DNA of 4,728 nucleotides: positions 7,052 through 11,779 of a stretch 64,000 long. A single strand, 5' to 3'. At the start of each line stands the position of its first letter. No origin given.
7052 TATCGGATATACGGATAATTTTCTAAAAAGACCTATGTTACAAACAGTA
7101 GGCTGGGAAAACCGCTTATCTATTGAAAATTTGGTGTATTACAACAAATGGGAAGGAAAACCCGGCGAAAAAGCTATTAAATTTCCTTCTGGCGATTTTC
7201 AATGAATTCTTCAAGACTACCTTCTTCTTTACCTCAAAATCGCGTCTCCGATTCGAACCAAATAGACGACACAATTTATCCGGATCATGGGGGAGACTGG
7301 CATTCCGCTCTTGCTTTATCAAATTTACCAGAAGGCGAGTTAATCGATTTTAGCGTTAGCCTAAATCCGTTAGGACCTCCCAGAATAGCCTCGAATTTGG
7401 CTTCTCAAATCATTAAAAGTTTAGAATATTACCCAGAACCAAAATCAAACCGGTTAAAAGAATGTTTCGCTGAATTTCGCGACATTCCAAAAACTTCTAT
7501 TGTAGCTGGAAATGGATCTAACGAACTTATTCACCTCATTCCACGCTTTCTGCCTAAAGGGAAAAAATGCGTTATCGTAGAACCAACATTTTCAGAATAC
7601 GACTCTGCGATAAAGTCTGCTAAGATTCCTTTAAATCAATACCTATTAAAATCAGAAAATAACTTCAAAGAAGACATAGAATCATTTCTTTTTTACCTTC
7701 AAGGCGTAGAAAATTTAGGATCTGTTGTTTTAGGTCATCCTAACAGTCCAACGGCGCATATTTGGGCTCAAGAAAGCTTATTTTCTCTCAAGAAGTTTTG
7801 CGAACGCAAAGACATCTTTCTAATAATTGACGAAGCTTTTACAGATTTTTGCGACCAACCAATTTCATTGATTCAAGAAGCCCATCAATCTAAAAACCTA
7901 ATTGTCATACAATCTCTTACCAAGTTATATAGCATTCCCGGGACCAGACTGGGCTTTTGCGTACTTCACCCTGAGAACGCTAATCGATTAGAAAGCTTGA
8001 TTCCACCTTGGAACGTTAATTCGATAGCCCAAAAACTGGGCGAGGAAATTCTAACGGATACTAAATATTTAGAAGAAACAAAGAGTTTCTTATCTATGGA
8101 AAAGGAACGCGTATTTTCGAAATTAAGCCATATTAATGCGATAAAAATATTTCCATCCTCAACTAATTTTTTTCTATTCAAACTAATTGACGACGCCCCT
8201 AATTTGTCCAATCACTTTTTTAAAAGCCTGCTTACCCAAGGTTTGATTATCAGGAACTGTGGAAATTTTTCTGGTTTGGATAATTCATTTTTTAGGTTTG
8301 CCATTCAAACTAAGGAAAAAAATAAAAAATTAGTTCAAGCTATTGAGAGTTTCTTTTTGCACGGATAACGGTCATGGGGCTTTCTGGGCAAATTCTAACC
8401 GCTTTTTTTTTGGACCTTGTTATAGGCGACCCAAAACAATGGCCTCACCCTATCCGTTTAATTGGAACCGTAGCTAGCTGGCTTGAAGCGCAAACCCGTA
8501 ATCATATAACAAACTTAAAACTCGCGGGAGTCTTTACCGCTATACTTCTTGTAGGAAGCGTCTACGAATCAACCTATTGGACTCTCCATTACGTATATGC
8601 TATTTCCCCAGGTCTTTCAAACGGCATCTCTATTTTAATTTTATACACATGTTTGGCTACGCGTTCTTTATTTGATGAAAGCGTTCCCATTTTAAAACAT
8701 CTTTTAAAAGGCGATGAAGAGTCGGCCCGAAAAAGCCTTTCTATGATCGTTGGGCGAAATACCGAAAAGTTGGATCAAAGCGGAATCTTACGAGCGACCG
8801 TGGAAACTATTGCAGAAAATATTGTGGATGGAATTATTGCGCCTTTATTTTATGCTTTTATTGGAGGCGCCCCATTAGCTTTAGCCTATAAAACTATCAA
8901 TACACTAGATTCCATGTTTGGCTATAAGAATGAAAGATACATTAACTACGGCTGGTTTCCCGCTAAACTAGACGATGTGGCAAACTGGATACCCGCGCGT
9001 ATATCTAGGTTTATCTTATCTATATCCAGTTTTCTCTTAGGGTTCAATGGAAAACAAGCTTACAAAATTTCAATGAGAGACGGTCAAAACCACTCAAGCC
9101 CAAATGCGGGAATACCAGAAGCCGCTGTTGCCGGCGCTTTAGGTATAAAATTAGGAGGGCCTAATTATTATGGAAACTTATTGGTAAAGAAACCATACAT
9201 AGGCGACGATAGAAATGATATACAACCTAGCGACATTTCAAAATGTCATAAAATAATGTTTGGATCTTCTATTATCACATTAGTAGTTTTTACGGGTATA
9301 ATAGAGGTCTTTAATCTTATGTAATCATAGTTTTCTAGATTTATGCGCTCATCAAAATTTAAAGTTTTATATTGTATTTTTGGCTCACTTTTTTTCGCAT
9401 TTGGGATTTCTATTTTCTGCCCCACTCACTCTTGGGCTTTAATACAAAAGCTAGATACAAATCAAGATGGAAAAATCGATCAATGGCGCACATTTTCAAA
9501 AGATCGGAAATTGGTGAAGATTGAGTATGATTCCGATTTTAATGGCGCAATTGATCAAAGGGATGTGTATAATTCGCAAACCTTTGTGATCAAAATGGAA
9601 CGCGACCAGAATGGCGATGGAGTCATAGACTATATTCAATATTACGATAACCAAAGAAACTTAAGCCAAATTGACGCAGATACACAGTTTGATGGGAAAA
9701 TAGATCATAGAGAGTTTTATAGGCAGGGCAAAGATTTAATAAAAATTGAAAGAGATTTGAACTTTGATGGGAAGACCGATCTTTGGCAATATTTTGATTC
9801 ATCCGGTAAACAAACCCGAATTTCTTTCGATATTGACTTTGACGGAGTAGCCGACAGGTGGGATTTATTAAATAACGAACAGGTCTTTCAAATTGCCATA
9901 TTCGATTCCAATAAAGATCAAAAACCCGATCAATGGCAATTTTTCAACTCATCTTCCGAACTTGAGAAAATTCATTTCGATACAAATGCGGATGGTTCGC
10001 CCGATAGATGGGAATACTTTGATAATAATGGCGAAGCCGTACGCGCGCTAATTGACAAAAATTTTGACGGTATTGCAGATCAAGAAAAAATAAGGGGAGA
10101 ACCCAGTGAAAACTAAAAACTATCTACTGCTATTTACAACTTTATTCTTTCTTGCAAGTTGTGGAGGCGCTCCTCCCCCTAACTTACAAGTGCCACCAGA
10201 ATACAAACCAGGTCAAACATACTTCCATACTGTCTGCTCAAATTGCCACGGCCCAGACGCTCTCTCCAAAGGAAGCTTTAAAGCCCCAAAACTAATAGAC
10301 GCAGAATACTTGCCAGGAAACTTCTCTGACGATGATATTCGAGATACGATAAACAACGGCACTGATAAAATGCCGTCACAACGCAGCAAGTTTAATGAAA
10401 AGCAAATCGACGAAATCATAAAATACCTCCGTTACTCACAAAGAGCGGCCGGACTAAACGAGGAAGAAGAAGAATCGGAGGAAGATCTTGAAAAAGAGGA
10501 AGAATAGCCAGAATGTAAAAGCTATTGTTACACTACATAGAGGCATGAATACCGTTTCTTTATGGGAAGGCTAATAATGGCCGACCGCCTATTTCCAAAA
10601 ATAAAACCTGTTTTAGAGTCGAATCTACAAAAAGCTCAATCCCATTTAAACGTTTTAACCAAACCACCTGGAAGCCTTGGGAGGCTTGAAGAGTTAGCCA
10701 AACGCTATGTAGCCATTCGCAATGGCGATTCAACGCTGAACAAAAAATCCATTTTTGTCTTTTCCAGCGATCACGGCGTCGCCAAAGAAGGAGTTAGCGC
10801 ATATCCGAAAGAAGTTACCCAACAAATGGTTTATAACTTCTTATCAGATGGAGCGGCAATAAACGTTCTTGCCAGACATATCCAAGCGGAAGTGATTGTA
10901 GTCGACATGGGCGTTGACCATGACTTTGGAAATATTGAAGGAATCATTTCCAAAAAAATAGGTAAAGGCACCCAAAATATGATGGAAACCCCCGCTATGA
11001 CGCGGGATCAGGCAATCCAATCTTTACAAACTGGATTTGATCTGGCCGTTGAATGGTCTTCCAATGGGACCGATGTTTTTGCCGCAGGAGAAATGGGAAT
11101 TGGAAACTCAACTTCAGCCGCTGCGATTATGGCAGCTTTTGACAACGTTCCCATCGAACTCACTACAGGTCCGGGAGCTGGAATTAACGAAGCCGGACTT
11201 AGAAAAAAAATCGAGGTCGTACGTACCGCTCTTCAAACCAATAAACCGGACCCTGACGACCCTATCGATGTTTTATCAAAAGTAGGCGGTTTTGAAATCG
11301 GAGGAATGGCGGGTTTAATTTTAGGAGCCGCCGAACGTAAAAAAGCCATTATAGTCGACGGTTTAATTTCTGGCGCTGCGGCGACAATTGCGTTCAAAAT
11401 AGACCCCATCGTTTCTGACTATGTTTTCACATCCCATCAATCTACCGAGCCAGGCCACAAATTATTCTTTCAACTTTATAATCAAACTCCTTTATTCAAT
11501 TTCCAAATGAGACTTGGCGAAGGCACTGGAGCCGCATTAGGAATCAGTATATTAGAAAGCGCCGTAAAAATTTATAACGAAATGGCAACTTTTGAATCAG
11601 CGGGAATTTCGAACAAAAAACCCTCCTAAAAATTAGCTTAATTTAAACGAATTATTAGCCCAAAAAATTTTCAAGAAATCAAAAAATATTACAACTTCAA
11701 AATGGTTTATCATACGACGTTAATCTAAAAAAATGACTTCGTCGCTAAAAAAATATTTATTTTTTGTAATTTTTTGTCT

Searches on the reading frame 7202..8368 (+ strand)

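Call 27: search_protein_families(library=pfam, proteins=[window:7202-8368:+], max_evalue=0.00001)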
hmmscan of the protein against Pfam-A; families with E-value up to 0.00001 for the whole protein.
window:7202-8368:+ (388 aa): 1 family
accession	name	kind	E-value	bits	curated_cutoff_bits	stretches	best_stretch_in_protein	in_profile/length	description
PF00155.27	Aminotran_1_2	-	1.2e-44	153.4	19.7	1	48-381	4-361/361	Aminotransferase class I and II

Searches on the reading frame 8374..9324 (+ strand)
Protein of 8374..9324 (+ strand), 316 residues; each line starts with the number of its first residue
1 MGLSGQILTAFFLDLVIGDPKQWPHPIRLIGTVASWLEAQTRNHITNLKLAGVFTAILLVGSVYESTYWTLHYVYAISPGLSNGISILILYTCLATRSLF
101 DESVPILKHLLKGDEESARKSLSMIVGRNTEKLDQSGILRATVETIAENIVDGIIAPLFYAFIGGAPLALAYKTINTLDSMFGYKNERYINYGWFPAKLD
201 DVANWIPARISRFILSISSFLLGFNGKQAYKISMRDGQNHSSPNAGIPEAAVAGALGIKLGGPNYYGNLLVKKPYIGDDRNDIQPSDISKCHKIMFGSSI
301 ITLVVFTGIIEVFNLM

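Call 27: search_protein_families(library=pfam, proteins=[window:8374-9324:+], max_evalue=0.00001)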
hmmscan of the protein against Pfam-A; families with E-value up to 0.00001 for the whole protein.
window:8374-9324:+ (316 aa): 1 family
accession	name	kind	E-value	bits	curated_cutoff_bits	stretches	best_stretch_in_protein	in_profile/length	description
PF03186.18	CobD_Cbib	-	1.3e-104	349.9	34.4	1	8-295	2-282/282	CobD/Cbib protein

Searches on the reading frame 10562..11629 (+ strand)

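Call 28: search_protein_families(library=pfam, proteins=[window:10562-11629:+], max_evalue=0.00001)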
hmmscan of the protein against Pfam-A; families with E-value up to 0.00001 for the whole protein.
window:10562-11629:+ (355 aa): 1 family
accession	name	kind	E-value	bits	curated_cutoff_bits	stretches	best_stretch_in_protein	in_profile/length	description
PF02277.22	DBI_PRT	-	8.7e-127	423.3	22.6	1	14-349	1-329/329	Phosphoribosyltransferase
